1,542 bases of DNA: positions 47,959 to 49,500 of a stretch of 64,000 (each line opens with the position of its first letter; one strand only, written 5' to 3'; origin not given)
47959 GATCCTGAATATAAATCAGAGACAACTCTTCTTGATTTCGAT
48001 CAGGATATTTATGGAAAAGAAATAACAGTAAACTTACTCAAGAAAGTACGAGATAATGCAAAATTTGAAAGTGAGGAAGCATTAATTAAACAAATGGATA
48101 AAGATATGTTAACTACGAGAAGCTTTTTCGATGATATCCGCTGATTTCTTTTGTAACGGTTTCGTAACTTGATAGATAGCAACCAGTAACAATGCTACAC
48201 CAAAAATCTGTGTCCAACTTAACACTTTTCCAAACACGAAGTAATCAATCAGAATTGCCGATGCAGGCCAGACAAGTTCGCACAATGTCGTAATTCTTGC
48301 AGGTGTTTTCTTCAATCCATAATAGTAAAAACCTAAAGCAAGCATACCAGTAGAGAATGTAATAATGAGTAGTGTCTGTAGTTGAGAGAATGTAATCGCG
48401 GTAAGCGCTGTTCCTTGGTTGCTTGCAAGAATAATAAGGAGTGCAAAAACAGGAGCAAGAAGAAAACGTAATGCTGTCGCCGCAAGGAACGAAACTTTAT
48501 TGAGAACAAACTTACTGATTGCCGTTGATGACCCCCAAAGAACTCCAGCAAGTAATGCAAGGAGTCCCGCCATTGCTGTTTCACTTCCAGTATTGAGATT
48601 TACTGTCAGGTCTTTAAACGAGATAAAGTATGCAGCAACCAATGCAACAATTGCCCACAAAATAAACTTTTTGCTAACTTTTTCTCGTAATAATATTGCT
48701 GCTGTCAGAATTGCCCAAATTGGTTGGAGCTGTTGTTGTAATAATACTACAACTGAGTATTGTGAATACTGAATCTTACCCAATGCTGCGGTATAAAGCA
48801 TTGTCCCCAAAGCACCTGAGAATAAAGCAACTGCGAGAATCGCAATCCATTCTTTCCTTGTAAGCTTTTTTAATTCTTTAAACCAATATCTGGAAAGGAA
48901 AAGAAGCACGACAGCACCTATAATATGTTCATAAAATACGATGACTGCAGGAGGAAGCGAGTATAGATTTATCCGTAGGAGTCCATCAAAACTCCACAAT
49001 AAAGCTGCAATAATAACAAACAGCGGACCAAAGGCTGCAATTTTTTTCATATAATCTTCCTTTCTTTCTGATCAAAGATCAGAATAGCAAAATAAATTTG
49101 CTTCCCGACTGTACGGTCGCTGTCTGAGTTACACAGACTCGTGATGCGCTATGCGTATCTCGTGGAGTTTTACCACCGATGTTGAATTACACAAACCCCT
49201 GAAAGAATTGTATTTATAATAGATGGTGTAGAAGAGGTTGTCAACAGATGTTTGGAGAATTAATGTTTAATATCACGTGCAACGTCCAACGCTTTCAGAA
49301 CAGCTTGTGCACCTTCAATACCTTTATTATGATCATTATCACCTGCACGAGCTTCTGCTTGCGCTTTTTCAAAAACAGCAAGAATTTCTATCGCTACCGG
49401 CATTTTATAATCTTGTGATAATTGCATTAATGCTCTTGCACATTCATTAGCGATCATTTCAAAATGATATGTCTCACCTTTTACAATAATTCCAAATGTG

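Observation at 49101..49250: Divergent FMN riboswitch controlling an EamA/DMT transporter next to ribK-ribH-ribE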

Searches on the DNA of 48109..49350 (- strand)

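Call 4: search_rna_families(source=window, start=48950, end=49350, threshold=evalue, max_evalue=10, show_alignments=5)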
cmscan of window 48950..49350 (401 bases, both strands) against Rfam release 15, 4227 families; matches with E-value up to 10: 5.
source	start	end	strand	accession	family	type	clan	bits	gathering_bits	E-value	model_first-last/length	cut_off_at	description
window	49092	49210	-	RF00050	FMN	Cis-reg; riboswitch;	-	59.3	66.2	4.3e-13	1-138/138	no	FMN riboswitch aptamer (RFN element)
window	49070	49144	+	RF00494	snoU2_19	Gene; snRNA; snoRNA; CD-box;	-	16.7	39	7.5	1-80/80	no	Small nucleolar RNA U2-19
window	49005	49091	+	RF01420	snoR113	Gene; snRNA; snoRNA; CD-box;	-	13.4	47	4.9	1-103/103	no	Small nucleolar RNA snoR113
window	49275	49350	-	RF00311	snoZ188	Gene; snRNA; snoRNA; CD-box;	-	13.4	50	6.5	1-123/123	no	Small nucleolar RNA Z188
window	49218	49323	+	RF00509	snosnR64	Gene; snRNA; snoRNA; CD-box;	CL00069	13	38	7.7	1-105/105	no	Small nucleolar RNA snR64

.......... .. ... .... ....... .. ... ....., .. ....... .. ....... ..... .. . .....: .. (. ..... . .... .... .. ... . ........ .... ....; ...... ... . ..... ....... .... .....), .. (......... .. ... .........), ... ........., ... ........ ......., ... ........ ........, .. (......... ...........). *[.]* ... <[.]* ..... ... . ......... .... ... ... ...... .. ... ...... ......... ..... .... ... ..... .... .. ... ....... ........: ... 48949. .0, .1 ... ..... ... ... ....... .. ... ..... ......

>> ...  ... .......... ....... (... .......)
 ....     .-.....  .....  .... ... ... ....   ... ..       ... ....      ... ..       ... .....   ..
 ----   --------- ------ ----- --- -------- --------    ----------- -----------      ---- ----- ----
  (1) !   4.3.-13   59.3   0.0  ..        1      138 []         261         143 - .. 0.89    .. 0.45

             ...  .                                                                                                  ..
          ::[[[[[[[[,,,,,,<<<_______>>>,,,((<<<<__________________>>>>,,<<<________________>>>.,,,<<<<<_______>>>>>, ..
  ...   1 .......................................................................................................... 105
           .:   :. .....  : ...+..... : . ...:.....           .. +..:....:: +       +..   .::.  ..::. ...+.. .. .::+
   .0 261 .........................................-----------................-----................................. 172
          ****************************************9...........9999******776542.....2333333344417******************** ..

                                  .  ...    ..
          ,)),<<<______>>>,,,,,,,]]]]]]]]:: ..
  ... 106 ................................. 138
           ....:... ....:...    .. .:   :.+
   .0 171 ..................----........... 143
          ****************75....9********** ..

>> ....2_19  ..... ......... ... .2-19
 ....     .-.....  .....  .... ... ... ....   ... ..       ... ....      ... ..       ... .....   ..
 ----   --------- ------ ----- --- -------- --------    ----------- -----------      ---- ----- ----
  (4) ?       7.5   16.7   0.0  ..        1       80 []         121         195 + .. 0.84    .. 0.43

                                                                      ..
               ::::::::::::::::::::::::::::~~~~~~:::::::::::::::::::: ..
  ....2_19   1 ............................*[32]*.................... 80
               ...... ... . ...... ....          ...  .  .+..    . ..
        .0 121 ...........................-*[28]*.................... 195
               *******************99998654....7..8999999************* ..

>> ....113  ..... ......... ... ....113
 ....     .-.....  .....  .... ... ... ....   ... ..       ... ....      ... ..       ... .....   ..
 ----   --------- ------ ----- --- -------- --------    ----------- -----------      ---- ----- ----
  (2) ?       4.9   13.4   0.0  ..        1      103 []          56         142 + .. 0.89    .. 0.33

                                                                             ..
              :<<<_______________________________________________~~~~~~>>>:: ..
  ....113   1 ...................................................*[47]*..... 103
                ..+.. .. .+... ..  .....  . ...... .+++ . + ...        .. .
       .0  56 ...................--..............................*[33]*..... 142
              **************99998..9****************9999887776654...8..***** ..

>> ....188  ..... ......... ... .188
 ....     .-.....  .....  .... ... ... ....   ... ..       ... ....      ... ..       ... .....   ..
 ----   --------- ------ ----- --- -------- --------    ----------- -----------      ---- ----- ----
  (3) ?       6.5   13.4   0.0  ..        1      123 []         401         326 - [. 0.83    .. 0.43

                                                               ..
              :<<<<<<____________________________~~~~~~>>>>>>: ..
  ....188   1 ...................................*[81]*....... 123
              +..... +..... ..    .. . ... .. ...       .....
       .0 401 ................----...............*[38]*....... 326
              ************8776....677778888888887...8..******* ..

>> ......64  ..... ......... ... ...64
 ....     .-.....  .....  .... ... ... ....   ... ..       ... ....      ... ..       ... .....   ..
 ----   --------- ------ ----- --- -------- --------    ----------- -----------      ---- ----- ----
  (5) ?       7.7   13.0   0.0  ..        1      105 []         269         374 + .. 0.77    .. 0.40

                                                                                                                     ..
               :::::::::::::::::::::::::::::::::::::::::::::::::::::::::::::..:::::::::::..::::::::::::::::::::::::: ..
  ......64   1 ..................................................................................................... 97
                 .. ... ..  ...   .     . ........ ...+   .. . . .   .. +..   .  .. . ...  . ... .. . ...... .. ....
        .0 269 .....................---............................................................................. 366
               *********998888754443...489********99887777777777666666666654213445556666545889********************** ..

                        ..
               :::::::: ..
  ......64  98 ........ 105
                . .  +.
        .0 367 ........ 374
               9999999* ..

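Call 24: build_rna_model(alignment_id=A2)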
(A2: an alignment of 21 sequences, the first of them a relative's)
Model R1 built from alignment A2 (21 sequences, 138 columns); structure: RNAalifold consensus.
model positions 121; base pairs 30; branch points 4; effective number of sequences 1.28; information 0.59 bits per position. Calibrated on 0.2 Mb of random sequence (short: E-values are rough).
structure used (alignment columns):
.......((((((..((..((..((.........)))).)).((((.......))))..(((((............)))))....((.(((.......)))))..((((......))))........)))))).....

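Call 25: search_with_rna_model(model_id=R1, sources=[window, L001, L002, L003, L004, L005, L006, L007, L008, L009, L010, L011, L012, L013, L014, L015, L016, L017, L018, L019, L020, L021, L022, L023, L024, L025, L026, L027, L028, L029, L030, L031, L032, L033, L034, L035, L036, L037, L038, L039, L040, L041, L042, L043, L044, L045, L046, L047, L048, L049, L050, L051, L052, L053, L054, L055, L056, L057, L058, L059, L060, L061, L062, L063, L064, L065, L066, L067, L068, L069, L070, L071, L072, L073, L074, L075, L076, L077, L078, L079, L080], max_evalue=0.01, make_alignment=true)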
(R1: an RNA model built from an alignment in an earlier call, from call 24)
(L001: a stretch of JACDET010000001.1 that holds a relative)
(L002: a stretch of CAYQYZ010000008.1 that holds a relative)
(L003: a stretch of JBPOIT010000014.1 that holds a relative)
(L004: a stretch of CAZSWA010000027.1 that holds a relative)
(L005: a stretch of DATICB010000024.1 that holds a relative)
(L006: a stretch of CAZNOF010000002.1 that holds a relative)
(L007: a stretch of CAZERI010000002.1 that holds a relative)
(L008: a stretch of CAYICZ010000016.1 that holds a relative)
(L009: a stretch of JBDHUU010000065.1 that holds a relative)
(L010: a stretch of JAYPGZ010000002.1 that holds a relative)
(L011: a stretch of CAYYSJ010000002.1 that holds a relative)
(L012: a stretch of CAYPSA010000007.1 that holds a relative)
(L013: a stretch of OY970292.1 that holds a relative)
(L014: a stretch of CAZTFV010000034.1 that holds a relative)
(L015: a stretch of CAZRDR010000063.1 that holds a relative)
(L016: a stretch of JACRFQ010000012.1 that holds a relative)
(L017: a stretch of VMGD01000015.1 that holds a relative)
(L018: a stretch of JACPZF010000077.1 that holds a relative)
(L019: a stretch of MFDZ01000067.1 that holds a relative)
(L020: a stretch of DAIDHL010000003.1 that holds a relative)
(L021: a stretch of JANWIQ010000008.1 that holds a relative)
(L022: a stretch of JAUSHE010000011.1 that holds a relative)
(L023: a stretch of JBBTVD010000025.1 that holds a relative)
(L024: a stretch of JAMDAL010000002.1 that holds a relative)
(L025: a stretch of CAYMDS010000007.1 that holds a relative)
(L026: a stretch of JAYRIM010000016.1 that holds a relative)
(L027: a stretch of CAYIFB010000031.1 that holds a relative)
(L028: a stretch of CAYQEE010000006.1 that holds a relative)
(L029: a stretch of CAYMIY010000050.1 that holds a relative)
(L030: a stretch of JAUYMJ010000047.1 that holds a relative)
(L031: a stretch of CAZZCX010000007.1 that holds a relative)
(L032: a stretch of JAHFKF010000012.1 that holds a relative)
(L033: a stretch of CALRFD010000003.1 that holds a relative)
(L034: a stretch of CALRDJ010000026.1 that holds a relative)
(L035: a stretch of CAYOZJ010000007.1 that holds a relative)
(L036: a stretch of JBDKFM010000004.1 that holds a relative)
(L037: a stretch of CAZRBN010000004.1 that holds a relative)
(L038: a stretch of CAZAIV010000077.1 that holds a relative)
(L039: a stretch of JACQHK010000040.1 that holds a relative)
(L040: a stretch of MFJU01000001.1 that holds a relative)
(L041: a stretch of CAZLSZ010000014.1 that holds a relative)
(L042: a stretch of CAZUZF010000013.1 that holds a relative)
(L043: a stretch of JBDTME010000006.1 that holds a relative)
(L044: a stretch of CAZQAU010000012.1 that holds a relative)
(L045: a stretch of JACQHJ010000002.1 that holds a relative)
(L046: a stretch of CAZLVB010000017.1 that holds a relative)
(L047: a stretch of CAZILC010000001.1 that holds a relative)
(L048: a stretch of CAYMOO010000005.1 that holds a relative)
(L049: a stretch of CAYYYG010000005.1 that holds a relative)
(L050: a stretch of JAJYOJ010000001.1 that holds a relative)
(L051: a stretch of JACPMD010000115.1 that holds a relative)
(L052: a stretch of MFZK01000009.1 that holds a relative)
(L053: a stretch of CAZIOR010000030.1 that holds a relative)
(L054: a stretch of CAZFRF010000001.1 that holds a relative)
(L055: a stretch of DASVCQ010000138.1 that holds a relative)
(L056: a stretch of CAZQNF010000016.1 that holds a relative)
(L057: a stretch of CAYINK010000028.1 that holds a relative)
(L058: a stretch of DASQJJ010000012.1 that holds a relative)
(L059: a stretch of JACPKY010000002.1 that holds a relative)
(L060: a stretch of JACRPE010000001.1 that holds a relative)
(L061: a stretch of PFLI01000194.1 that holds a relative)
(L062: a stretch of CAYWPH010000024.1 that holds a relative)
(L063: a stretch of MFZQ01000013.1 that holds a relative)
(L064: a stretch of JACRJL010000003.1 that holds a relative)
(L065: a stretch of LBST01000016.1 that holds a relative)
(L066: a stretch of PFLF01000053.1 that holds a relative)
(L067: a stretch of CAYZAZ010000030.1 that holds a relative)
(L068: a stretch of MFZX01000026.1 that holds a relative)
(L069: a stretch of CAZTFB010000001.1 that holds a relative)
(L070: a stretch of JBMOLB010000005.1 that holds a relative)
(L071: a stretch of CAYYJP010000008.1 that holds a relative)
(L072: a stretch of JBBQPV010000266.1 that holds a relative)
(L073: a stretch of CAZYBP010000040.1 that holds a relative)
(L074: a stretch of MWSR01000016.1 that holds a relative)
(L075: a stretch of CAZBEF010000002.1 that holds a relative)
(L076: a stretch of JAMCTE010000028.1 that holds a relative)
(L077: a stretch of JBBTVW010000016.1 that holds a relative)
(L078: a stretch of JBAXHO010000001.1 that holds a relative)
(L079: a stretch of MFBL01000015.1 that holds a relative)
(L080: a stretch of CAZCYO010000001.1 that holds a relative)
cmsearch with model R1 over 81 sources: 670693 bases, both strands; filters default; matches with E-value up to 0.01: 55.
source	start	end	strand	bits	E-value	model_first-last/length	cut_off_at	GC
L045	3824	3944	+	141.4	7.1e-38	1-121/121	no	0.37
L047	3880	4000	+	141.3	7.7e-38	1-121/121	no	0.4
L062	3818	3937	+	135.9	2.8e-36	1-121/121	no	0.41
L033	3883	4003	+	134.8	5.9e-36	1-121/121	no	0.5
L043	3818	3937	+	134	1e-35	1-121/121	no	0.51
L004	3805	3926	+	132.7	2.4e-35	1-121/121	no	0.43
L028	3824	3943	+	131.9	4.1e-35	1-121/121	no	0.38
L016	144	267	+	128.4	4.3e-34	1-121/121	no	0.43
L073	804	931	+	127.8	6.5e-34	1-121/121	no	0.45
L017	3882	4003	+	127.5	7.8e-34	1-121/121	no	0.46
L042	3879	4000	+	126.6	1.4e-33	1-121/121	no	0.38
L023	3794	3914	+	126.6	1.4e-33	1-121/121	no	0.47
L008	3887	4003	+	122.7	1.9e-32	1-121/121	no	0.44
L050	3828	3954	+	121.9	3.4e-32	1-121/121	no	0.47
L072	3276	3402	+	119.2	2.1e-31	1-121/121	no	0.43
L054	3890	4003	+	118.7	2.8e-31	1-121/121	no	0.43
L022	3886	4003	+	118.6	3.1e-31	1-121/121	no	0.48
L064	3760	3886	+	118.2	4e-31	1-121/121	no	0.46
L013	3886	4002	+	117.1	8e-31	1-121/121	no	0.42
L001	3846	4001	+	110.2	8.1e-29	1-121/121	no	0.43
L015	3884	4004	+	107.9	3.9e-28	1-121/121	no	0.48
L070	3808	3933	+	107.6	4.6e-28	1-121/121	no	0.52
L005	495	637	+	106.1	1.3e-27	1-121/121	no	0.47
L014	3843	4002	+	103.5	7.1e-27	1-121/121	no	0.46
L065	3815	3967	+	101.8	2.2e-26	1-121/121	no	0.45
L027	91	249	+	101.7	2.4e-26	1-121/121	no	0.55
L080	3706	3826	+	101.3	3.2e-26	1-121/121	no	0.41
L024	148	310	+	100.8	4.3e-26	1-121/121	no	0.5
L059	3768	3907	+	97.9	3.1e-25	1-121/121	no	0.49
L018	746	865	+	97.2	4.8e-25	1-121/121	no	0.46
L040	3811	3968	+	96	1.1e-24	1-121/121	no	0.51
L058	3831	4002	+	95.4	1.6e-24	1-121/121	no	0.48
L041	3754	3941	+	92.8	9.4e-24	1-121/121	no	0.48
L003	3833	3972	+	92.8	9.4e-24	1-121/121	no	0.49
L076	3660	3843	+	92.5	1.1e-23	1-121/121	no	0.46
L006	3794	3928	+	90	5.8e-23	1-121/121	no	0.5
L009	2015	2149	+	87.9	2.4e-22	1-121/121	no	0.49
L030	858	1033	+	87.7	2.8e-22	1-121/121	no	0.56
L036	1673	1842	+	87.1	4.1e-22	1-121/121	no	0.44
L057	3799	3949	+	87.1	4.1e-22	1-121/121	no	0.45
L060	3719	3894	+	87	4.5e-22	1-121/121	no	0.47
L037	3760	3872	+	85.5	1.2e-21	1-121/121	no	0.5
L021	3817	4004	+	83.4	5e-21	1-121/121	no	0.44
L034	2356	2539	+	82.3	1e-20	1-121/121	no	0.45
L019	3776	3935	+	81.9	1.4e-20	1-121/121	no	0.5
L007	3865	4004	+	80.2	4.1e-20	1-121/121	no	0.47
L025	3808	4002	+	77.6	2.4e-19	1-121/121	no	0.5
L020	3752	3896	+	76.6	4.6e-19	1-121/121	no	0.46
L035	2765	2912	+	74.9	1.5e-18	1-121/121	no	0.56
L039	3789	3950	+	74.5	2e-18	1-121/121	no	0.51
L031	3795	3962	+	71.3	1.6e-17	1-121/121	no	0.47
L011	3656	3829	+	56.5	3.2e-13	1-121/121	no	0.43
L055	626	827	+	44.5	9.6e-10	1-121/121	no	0.47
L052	3627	3821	+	31.5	5.8e-06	1-121/121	no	0.5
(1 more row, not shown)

Alignment A3: 55 matches aligned to the model, 344 columns, each read 5' to 3' on its own strand. Consensus structure (alignment columns), stored with it:
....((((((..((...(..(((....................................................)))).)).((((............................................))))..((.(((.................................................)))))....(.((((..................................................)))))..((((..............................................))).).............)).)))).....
